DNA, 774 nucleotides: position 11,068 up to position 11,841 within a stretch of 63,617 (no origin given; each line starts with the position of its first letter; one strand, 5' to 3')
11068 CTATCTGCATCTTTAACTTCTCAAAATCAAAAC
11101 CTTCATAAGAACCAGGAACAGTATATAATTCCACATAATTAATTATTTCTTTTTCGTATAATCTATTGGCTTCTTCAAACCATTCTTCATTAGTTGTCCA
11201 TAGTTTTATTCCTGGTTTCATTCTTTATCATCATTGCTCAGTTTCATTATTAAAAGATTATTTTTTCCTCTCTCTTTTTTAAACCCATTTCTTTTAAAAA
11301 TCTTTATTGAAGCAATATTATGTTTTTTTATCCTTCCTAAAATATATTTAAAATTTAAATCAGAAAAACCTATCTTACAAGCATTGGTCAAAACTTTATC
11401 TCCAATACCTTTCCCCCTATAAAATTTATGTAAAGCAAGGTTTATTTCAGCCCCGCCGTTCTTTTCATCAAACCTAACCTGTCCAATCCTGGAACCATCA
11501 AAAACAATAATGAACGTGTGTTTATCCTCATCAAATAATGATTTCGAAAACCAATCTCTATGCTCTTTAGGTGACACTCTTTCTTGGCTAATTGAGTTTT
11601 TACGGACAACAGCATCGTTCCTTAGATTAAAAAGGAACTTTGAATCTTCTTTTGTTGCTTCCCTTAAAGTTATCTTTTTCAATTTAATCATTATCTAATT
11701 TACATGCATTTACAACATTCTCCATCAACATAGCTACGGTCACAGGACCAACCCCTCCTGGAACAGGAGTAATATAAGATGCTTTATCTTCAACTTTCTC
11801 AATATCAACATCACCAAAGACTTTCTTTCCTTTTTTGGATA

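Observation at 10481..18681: Folate one-carbon module (formyltransferase core, 5-formyl-THF cyclo-ligase, FolD) embedded in a pseudaminic-acid-type sugar operon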

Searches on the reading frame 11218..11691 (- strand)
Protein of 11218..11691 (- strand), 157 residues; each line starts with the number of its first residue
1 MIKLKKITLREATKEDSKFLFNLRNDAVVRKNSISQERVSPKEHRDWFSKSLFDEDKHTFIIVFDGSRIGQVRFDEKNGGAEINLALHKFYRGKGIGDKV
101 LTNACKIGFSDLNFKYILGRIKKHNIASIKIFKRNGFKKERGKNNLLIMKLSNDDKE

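Call 3: search_protein_families(library=pfam, proteins=[window:11218-11691:-], max_evalue=0.01)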
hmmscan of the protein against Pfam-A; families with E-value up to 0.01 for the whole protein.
window:11218-11691:- (157 aa): 5 families
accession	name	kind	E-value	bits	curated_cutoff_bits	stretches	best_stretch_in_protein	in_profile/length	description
PF13302.13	Acetyltransf_3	-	8.8e-19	69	25.4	1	7-138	2-138/138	Acetyltransferase (GNAT) domain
PF00583.31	Acetyltransf_1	-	8.5e-12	45.8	20.7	1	40-137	17-116/116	Acetyltransferase (GNAT) family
PF13508.13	Acetyltransf_7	-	5.7e-08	33.5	27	1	56-139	2-84/84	Acetyltransferase (GNAT) domain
PF13420.13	Acetyltransf_4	-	1.4e-05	25.6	24.3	1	9-145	1-142/155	Acetyltransferase (GNAT) domain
PF13523.12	Acetyltransf_8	-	0.00011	22.3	27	1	54-141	41-141/145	Acetyltransferase (GNAT) domain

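Call 4: search_protein_families(library=ncbifam, proteins=[window:11218-11691:-], max_evalue=0.01)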
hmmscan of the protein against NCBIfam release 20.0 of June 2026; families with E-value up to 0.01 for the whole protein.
window:11218-11691:- (157 aa): 6 families
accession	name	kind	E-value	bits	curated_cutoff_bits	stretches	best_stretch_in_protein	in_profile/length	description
TIGR03585.1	PseH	equivalog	4.6e-14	52.8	93.1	1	9-142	3-138/156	UDP-4-amino-4,6-dideoxy-N-acetyl-beta-L-altrosamine N-acetyltransferase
NF011709.0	PRK15130.1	equivalog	8.6e-12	45.2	218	1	3-140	3-143/186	spermidine N1-acetyltransferase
NF040503.1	resist_ArsN1a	equivalog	3.2e-07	30.2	170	1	10-139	2-135/159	arsinothricin resistance N-acetyltransferase ArsN1 family A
TIGR01575.1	rimI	equivalog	5.1e-06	26.7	86.4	1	44-141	19-116/132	ribosomal protein S18-alanine N-acetyltransferase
NF000225.3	AAC_6p_Strep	exception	0.0018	18.2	250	1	42-138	27-125/156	aminoglycoside 6'-N-acetyltransferase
NF002560.0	PRK02135.1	equivalog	0.0022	17.5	183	1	52-124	56-127/200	tRNA (pseudouridine(54)-N(1))-methyltransferase TrmY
